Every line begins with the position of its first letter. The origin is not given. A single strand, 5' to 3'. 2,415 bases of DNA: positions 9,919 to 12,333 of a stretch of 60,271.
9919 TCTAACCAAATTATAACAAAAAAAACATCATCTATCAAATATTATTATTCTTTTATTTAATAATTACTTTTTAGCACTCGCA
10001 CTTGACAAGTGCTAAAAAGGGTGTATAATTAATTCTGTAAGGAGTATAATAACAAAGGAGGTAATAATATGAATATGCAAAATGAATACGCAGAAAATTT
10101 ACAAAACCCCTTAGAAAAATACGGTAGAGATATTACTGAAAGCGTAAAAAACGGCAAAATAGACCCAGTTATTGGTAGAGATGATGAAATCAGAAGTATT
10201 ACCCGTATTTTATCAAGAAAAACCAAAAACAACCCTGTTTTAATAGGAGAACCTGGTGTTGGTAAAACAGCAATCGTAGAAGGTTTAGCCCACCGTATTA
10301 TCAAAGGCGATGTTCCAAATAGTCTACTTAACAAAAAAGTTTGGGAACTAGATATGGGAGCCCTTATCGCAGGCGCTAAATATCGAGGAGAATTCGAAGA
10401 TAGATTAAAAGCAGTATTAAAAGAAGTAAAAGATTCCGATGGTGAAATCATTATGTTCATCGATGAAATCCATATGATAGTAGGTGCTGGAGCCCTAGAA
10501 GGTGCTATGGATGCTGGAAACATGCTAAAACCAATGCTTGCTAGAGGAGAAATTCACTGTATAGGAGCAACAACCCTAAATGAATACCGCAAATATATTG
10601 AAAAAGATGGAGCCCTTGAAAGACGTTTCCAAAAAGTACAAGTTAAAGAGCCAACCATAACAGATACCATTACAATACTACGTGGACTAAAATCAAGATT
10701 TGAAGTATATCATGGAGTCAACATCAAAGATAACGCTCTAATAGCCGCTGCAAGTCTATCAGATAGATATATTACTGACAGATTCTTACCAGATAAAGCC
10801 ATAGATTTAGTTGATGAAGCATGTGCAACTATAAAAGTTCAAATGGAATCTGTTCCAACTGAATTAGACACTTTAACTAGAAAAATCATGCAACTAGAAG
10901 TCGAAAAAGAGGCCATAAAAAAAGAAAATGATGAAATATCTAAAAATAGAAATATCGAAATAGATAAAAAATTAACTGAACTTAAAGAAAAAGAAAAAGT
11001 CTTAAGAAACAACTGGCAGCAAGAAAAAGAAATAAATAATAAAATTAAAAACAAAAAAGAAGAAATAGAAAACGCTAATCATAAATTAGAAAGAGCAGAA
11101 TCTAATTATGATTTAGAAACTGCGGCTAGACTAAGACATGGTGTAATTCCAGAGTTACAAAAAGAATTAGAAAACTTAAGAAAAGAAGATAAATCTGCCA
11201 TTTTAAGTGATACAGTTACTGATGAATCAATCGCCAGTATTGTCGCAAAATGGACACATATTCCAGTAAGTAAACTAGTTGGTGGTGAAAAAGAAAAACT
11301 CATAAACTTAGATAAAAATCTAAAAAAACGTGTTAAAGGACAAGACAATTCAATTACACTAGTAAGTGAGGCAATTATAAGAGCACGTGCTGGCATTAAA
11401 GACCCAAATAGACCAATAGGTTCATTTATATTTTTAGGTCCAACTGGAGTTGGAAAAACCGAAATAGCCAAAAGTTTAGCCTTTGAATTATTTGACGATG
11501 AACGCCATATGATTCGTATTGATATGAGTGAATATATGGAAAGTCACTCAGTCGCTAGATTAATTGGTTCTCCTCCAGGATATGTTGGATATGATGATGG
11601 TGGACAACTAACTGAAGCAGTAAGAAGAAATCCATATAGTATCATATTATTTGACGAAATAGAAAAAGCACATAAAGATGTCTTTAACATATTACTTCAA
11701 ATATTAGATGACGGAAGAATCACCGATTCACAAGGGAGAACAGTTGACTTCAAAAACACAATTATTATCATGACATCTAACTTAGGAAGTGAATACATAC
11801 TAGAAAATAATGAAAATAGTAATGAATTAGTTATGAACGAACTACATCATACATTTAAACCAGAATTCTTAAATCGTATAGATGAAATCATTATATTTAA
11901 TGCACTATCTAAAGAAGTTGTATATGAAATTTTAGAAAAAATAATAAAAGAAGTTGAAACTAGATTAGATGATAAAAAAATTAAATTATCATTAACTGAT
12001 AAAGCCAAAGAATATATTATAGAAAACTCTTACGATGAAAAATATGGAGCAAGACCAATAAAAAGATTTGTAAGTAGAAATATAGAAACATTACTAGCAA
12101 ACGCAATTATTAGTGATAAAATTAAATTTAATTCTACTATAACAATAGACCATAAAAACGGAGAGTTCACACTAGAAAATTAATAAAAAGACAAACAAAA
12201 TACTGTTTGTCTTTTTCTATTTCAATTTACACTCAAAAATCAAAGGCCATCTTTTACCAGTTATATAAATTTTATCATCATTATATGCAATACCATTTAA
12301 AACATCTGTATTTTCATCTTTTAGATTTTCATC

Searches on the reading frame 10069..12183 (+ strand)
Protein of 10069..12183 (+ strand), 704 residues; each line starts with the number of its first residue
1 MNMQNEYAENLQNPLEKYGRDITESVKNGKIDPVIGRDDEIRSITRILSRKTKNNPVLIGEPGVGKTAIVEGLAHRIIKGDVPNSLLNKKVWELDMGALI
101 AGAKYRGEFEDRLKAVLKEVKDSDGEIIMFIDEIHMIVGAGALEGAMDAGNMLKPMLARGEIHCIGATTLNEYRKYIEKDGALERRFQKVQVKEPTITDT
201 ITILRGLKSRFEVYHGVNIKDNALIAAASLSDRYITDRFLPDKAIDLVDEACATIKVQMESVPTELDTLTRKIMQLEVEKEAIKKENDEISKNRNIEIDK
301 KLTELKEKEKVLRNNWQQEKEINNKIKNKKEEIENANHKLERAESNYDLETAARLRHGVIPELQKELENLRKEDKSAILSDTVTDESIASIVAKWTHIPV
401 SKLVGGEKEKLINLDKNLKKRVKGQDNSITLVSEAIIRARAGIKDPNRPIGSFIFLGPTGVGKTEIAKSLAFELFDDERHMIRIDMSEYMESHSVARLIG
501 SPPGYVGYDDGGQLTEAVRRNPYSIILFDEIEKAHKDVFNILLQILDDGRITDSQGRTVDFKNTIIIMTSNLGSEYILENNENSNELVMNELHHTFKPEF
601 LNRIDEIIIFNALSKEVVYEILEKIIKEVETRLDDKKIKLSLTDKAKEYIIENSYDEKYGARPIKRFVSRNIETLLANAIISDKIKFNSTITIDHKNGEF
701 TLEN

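Call 59: search_protein_families(library=pfam, proteins=[window:10069-12183:+], max_evalue=0.00001)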
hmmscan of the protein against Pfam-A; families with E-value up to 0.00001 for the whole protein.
window:10069-12183:+ (704 aa): 12 families
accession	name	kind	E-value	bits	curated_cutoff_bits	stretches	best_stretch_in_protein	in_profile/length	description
PF07724.20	AAA_2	-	1.1e-72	243.9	27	1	448-607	1-166/166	AAA domain (Cdc48 subfamily)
PF17871.7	AAA_lid_9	-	7.7e-34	116.2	22.8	1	197-293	2-98/104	AAA lid domain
PF00004.35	AAA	-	3.7e-25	89.3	21.2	2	57-175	2-113/131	ATPase family associated with various cellular activities (AAA)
PF10431.15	ClpB_D2-small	-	6.9e-23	80.9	21.9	1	613-693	1-81/81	C-terminal, D2-small domain, of ClpB protein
PF07728.20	AAA_5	-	1.5e-20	74.1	22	1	453-574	2-125/139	AAA domain (dynein-related subfamily)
PF13401.12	AAA_22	-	2.1e-10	41.4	27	0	452-548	7-110/130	AAA domain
PF13191.12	AAA_16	-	4.4e-10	40.7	32.6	1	34-79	2-50/167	AAA ATPase domain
PF12775.13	AAA_7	-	4.2e-07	30.1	25.8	0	453-501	36-84/181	P-loop containing dynein motor region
PF00158.32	Sigma54_activat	-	6e-07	29.7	20.2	0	453-571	25-142/168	Sigma-54 interaction domain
PF13173.12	AAA_14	-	7e-07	29.7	27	0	454-549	6-88/129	AAA domain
PF20720.3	nSTAND3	-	1.8e-06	28.2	27.2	0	454-586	21-123/155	Novel STAND NTPase 3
PF01695.23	IstB_IS21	-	3.4e-06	27.2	24.1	0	453-473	95-115/238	IstB-like ATP binding protein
